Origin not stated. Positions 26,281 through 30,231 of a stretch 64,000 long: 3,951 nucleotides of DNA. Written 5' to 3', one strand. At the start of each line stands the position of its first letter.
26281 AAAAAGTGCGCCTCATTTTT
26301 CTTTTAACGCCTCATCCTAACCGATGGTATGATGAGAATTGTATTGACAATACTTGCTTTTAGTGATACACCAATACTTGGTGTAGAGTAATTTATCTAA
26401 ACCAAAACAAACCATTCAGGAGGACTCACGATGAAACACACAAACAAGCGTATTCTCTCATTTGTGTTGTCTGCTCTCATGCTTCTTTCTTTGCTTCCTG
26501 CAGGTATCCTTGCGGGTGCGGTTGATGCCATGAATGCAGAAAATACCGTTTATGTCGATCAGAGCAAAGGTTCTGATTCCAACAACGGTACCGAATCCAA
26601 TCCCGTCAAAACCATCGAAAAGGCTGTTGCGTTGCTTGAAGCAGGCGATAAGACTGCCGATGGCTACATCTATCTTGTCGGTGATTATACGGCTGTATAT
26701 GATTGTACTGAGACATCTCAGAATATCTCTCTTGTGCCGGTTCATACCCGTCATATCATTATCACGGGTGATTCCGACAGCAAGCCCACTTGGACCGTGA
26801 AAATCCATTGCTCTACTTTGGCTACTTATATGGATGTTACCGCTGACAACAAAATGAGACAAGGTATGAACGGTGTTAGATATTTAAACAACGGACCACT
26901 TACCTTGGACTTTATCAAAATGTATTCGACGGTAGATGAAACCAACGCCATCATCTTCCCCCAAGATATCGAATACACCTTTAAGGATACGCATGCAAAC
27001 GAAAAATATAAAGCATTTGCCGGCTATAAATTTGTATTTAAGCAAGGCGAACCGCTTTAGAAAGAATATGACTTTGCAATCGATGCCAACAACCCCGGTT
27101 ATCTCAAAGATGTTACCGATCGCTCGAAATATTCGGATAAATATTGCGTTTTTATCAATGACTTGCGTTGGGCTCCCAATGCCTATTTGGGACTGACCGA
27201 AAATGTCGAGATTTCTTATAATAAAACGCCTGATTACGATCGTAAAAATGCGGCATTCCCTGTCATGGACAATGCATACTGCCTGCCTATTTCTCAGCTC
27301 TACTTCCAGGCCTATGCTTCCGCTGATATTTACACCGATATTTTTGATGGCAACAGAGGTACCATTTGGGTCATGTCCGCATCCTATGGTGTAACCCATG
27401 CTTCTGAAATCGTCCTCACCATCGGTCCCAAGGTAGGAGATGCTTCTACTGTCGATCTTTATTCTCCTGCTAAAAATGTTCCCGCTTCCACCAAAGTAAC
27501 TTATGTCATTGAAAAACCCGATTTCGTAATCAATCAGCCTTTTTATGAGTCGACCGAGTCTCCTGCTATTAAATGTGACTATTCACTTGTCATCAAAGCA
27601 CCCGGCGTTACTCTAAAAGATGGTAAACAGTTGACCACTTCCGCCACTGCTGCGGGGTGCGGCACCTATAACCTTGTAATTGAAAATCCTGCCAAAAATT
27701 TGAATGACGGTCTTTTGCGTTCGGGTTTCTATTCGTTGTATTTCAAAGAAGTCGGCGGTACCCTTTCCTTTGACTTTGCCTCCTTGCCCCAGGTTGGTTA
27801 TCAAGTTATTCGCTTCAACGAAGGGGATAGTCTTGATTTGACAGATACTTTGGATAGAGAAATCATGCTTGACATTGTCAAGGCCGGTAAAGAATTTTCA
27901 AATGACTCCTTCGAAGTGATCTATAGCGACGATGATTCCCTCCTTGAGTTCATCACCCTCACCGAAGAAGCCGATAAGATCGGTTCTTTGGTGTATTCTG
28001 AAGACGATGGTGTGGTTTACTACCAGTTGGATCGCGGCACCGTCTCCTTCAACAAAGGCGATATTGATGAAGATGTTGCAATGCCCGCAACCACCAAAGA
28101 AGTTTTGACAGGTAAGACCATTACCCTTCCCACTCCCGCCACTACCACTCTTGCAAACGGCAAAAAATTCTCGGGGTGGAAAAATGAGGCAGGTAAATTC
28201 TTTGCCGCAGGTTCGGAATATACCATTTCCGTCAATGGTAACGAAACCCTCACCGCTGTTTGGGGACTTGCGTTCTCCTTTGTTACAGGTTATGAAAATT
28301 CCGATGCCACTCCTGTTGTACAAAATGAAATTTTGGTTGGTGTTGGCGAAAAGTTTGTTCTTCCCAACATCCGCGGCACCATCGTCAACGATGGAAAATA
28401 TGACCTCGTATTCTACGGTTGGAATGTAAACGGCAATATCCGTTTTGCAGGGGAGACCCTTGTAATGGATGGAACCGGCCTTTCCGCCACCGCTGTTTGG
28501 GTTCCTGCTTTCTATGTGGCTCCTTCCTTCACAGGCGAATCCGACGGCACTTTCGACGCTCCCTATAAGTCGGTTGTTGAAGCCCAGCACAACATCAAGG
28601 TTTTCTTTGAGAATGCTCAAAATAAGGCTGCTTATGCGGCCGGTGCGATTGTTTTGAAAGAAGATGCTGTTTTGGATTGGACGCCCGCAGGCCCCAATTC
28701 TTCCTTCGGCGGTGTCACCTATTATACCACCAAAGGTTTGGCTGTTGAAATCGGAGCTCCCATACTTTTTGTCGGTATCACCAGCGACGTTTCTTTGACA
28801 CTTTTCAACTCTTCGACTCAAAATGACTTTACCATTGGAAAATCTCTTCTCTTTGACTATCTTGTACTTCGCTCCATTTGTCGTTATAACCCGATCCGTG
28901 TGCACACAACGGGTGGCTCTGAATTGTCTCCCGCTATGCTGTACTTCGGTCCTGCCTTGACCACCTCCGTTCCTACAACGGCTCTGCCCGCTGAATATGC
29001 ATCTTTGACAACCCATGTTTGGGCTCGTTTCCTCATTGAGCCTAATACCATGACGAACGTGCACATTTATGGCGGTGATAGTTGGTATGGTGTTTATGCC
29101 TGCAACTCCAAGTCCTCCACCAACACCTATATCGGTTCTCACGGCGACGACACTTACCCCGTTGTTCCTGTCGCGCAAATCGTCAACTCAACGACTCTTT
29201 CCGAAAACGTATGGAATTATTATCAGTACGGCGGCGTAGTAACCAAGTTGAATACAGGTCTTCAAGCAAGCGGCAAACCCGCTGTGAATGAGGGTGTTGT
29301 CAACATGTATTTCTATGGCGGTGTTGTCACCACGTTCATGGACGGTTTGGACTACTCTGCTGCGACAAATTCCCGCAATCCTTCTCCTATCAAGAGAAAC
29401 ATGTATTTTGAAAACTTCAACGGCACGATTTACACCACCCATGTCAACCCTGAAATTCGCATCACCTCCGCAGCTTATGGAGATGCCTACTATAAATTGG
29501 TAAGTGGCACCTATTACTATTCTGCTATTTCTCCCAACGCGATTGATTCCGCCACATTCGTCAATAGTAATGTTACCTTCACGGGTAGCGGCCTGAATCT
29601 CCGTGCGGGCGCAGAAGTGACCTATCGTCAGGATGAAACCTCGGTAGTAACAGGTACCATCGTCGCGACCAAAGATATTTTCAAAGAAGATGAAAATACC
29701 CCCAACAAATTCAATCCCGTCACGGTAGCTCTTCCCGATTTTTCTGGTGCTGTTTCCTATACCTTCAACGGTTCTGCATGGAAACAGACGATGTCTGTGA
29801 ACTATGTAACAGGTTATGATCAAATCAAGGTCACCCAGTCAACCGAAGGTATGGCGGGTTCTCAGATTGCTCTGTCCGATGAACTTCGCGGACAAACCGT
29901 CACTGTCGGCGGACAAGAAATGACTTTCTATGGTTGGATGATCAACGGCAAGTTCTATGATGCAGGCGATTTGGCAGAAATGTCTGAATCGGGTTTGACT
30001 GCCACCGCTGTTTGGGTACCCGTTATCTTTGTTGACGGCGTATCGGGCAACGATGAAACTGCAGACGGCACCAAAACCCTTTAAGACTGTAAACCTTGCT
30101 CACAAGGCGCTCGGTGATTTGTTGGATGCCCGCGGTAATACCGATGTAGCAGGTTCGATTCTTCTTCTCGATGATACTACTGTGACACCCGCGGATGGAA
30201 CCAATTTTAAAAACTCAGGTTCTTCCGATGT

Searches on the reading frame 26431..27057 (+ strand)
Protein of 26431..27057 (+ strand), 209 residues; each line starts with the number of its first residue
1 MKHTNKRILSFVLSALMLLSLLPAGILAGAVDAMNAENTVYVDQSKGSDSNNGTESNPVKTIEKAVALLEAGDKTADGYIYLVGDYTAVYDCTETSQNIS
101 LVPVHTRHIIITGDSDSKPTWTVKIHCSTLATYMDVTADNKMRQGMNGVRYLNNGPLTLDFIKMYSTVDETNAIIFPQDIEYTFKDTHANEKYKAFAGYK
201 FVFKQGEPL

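Call 16: search_protein_families(library=pfam, proteins=[window:26431-27057:+], max_evalue=0.01)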
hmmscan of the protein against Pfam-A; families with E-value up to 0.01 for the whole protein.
window:26431-27057:+ (209 aa): 1 family
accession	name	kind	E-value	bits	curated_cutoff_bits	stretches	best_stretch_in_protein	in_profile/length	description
PF07602.17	DUF1565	-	0.0041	16.9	20.3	1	46-73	2-29/257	Protein of unknown function (DUF1565)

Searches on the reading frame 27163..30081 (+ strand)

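Call 7: search_protein_families(library=pfam, proteins=[window:27163-30081:+], max_evalue=1)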
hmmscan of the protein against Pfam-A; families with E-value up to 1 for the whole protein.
window:27163-30081:+ (973 aa): 1 family
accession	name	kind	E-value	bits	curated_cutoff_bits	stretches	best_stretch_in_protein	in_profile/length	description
PF18998.6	Flg_new_2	-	0.031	14.7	23.6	1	316-367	21-69/73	Divergent InlB B-repeat domain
